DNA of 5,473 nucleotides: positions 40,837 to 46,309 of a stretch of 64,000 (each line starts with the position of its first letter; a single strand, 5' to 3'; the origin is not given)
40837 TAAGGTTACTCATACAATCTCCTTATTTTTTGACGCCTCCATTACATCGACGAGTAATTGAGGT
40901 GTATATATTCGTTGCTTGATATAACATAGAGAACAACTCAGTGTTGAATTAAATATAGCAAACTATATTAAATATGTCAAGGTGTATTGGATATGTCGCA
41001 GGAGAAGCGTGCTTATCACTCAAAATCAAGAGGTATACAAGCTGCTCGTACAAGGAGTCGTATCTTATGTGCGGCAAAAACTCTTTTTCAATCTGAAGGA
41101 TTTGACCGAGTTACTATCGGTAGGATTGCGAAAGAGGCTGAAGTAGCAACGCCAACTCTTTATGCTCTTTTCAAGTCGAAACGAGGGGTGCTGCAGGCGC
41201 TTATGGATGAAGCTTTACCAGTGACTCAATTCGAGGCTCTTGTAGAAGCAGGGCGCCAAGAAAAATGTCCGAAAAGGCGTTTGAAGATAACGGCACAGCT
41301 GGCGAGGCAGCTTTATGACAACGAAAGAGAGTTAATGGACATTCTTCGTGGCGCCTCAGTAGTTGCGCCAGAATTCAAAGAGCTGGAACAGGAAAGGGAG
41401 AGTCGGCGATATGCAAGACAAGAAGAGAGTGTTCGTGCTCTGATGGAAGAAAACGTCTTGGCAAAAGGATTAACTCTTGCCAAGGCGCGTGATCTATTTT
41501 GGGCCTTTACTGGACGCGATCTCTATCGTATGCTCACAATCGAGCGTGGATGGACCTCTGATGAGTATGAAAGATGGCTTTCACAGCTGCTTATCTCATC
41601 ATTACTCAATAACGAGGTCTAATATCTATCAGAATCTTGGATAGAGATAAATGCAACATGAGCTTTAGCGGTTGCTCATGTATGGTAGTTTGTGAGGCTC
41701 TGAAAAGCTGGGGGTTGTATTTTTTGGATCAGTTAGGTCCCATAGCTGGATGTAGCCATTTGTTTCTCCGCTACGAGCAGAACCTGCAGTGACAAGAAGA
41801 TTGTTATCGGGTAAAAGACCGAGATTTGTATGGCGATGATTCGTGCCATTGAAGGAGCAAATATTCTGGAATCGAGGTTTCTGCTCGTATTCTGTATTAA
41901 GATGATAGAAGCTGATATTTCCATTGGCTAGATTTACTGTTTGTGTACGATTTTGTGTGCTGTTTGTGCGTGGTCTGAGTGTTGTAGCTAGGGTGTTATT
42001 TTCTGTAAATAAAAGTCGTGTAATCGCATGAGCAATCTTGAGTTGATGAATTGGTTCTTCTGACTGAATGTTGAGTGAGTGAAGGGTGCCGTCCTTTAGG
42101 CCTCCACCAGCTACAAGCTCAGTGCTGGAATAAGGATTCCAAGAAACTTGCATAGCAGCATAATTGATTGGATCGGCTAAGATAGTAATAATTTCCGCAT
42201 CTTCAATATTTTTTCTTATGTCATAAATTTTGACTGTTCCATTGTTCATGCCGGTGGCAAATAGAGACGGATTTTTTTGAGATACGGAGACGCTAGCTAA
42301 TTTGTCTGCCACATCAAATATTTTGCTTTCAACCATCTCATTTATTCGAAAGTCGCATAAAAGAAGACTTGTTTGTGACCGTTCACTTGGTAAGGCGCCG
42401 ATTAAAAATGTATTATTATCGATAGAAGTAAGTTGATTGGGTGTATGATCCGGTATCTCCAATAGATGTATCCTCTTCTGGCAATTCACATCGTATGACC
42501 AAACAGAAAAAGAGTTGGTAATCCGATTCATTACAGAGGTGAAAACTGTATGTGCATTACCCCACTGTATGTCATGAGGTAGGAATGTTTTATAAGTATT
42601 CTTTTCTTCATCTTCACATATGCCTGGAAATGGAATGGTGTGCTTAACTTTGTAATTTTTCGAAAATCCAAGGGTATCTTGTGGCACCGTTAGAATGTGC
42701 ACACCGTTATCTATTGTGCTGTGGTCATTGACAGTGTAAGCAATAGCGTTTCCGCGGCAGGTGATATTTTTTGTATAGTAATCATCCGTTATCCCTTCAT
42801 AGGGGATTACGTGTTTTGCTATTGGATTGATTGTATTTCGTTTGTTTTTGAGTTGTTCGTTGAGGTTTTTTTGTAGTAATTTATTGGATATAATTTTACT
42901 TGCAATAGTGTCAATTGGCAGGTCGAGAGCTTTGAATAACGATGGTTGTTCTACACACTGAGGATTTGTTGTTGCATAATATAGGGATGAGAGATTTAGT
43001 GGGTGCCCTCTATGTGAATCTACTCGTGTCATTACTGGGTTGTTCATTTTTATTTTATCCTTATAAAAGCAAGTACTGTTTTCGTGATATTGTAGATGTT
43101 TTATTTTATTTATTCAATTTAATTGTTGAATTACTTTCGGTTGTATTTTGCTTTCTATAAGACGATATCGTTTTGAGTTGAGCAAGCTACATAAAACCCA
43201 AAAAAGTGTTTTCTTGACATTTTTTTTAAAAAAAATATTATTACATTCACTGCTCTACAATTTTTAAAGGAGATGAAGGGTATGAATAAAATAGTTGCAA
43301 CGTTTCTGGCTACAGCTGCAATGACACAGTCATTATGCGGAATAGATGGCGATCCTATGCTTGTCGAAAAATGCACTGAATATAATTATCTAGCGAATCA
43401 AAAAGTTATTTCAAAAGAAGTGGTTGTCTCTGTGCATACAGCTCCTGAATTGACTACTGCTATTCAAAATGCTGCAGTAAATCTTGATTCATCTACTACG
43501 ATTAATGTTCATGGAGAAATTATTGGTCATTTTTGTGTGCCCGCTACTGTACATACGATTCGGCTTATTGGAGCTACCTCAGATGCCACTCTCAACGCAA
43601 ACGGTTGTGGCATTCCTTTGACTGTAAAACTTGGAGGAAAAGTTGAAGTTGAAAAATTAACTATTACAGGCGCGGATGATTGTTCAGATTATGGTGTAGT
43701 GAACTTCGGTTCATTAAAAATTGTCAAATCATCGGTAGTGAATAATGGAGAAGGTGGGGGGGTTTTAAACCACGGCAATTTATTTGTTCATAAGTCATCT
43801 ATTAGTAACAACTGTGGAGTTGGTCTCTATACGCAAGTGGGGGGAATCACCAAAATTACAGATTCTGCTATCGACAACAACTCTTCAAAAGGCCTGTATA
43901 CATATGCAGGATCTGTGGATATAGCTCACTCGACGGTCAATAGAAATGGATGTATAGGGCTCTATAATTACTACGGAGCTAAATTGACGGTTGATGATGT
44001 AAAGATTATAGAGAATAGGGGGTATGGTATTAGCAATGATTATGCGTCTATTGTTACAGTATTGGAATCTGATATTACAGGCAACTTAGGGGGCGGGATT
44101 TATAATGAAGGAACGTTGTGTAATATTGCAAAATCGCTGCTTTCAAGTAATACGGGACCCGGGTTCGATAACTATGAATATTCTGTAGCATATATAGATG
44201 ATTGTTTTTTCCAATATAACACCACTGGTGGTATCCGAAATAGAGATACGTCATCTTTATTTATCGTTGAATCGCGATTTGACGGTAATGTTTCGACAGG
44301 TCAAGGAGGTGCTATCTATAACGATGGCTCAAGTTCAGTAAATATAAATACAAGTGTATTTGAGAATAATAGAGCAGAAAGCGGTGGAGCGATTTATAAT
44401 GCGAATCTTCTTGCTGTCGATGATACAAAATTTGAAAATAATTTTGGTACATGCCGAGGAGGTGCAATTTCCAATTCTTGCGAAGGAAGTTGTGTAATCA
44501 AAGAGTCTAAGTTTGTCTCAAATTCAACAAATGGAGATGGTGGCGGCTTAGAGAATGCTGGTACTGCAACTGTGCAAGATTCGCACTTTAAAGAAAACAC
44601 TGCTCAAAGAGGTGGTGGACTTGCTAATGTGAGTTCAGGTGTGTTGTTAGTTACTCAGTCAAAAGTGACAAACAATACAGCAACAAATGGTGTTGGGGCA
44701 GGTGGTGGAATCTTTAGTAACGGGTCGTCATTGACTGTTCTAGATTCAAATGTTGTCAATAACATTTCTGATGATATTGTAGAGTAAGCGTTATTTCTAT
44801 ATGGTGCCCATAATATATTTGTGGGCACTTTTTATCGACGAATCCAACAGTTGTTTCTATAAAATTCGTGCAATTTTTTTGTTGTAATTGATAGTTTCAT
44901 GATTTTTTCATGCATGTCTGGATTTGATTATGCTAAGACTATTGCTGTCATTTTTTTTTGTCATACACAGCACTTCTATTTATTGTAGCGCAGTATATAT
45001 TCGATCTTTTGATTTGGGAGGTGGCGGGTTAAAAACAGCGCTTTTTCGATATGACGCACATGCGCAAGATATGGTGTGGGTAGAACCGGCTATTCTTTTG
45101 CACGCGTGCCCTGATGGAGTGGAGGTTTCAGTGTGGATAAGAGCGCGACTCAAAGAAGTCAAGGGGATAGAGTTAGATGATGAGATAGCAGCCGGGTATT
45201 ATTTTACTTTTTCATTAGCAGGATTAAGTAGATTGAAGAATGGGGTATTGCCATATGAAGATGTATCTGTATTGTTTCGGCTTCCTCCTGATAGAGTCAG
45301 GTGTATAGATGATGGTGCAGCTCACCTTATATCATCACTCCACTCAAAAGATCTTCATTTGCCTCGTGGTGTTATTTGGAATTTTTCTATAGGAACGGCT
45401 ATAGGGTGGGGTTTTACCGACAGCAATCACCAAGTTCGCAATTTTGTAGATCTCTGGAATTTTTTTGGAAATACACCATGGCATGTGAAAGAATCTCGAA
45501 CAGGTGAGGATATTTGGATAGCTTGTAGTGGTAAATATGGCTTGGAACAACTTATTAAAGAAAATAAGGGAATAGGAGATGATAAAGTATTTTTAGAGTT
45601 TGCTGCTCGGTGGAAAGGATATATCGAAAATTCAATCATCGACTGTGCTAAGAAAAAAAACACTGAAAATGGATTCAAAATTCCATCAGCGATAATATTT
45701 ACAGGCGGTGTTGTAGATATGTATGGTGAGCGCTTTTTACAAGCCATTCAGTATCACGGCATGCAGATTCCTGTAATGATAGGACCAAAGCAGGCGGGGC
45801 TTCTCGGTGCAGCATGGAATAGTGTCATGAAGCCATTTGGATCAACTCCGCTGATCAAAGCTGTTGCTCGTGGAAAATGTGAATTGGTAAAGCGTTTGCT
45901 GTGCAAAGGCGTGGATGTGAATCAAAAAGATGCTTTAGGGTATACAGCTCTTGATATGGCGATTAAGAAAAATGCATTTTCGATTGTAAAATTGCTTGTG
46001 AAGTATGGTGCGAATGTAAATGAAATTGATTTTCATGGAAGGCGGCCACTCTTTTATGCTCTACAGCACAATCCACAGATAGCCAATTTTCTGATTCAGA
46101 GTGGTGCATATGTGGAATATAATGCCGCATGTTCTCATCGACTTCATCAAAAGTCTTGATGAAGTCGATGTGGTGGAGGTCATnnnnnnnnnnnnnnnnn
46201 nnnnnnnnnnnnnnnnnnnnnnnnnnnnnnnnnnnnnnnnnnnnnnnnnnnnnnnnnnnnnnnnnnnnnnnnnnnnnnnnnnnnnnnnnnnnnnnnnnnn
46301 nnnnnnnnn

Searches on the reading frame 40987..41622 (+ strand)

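Call 3: search_protein_families(library=pfam, proteins=[window:40987-41622:+], max_evalue=1)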
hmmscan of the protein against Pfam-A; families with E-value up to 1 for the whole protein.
window:40987-41622:+ (211 aa): 1 family
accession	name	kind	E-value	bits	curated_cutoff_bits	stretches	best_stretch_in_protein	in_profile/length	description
PF00440.29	TetR_N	-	2.1e-13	50.3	24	1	26-72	1-47/47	Bacterial regulatory proteins, tetR family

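Call 78: search_protein_families(library=phrogs, proteins=[window:40987-41622:+], max_evalue=0.001)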
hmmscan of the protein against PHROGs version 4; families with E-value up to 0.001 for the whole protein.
window:40987-41622:+ (211 aa): 4 families
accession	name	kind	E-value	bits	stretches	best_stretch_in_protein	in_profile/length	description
phrog_8723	-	unknown function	5e-10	40.4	1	13-108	17-110/251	-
phrog_25642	-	unknown function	5.6e-09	36.6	1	20-77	7-64/205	-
phrog_14982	-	unknown function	8.5e-06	26.9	1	15-77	3-65/182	-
phrog_21633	-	unknown function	0.00022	22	0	23-72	4-53/183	-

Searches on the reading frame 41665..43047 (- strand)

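Call 3: search_protein_families(library=pfam, proteins=[window:41665-43047:-], max_evalue=1)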
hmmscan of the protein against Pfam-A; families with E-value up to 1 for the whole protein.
window:41665-43047:- (460 aa): 14 families
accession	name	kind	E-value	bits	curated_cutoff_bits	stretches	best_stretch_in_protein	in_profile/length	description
PF24807.1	WD40_CDC20-Fz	-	3.4e-18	66.4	200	1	181-423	74-285/292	CDC20/Fizzy WD40 domain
PF25174.1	Beta-prop_THOC3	-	3.1e-07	30.1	305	1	247-440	46-202/272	THOC3 beta-propeller domain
PF25171.1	Beta-prop_WDR36-Utp21_1st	-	4.9e-07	29.9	80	1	313-423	165-256/266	WDR36/Utp21 first beta-propeller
PF23419.2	WD40_RFWD3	-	4.2e-06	26.7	47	1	230-438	89-296/337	E3 ubiquitin-protein ligase RFWD3 WD40 domain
PF24796.1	WDR55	-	8.5e-06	25.4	200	1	225-331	74-170/296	WDR55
PF24814.1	WD40_Prp19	-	0.0001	21.9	320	1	246-280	176-209/281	Prp19 WD40 domain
PF25173.1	Beta-prop_WDR3_1st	-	0.00023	21.4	154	1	246-354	28-129/184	WDR3 first beta-propeller domain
PF00400.38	WD40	-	0.00031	21.6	27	0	256-276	19-39/39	WD domain, G-beta repeat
PF14783.12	BBS2_Mid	-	0.0018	18.8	27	1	243-279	33-69/108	Ciliary BBSome complex subunit 2, middle region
PF23775.1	Beta-prop_RIG_2nd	-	0.0023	17.9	80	1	248-331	117-199/278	RIG second beta-propeller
PF25279.1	Beta_prop_At2g24240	-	0.0066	15.8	27.1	1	149-243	91-189/320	At2g24240-like, C-terminal beta propeller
PF23609.1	Beta-prop_EIPR1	-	0.015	15.2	54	1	225-309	179-266/280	EIPR1 beta-propeller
PF12894.13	ANAPC4_WD40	-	0.026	15.2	22.9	0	300-349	43-90/91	Anaphase-promoting complex subunit 4 WD40 domain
PF23726.1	Beta-prop_RSE1_2nd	-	0.076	12.7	30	1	228-331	130-243/327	RSE1/DDB1/CPSF1 second beta-propeller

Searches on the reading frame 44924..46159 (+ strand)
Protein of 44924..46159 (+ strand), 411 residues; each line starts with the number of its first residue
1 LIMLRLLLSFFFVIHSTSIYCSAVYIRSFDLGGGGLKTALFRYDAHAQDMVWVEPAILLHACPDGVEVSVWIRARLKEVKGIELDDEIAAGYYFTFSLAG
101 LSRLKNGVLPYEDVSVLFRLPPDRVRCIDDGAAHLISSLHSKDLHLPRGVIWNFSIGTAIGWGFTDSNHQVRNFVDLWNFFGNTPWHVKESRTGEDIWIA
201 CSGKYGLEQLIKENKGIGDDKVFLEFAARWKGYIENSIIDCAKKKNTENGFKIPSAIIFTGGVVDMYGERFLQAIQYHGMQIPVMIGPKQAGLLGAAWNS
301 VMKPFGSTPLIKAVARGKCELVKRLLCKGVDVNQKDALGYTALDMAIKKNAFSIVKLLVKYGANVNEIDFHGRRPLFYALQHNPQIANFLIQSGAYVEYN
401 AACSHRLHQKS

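Call 32: search_protein_families(library=ncbifam, proteins=[window:44924-46159:+], max_evalue=0.00001)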
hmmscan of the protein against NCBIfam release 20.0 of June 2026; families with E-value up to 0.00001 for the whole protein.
window:44924-46159:+ (411 aa): 6 families
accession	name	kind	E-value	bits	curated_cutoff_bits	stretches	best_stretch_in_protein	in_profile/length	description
NF043023.1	T4SS_AnkH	equivalog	2e-15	56.5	600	1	304-399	30-126/467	Dot/Icm T4SS effector AnkH/LegA3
NF043029.1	T4SS_AnkY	equivalog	2.1e-08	33.1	600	1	322-398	438-518/543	Dot/Icm T4SS effector AnkY/LegA9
NF041931.2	MzaA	equivalog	1.5e-07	30.7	800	1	305-366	34-95/726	MZA anti-phage system associated sigma-70 family RNA polymerase sigma factor MzaA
NF043028.1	T4SS_AnkX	equivalog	5.9e-07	28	1400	1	299-402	575-683/938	Dot/Icm T4SS effector AnkN/AnkX/LegA8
TIGR00870.1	trp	subfamily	6.3e-06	24.5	498.75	0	339-366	131-158/747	transient-receptor-potential calcium channel protein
NF043022.1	T4SS_AnkG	equivalog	8.4e-06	24.8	500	0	299-388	358-452/455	Dot/Icm T4SS effector AnkG/AnkZ/LegA7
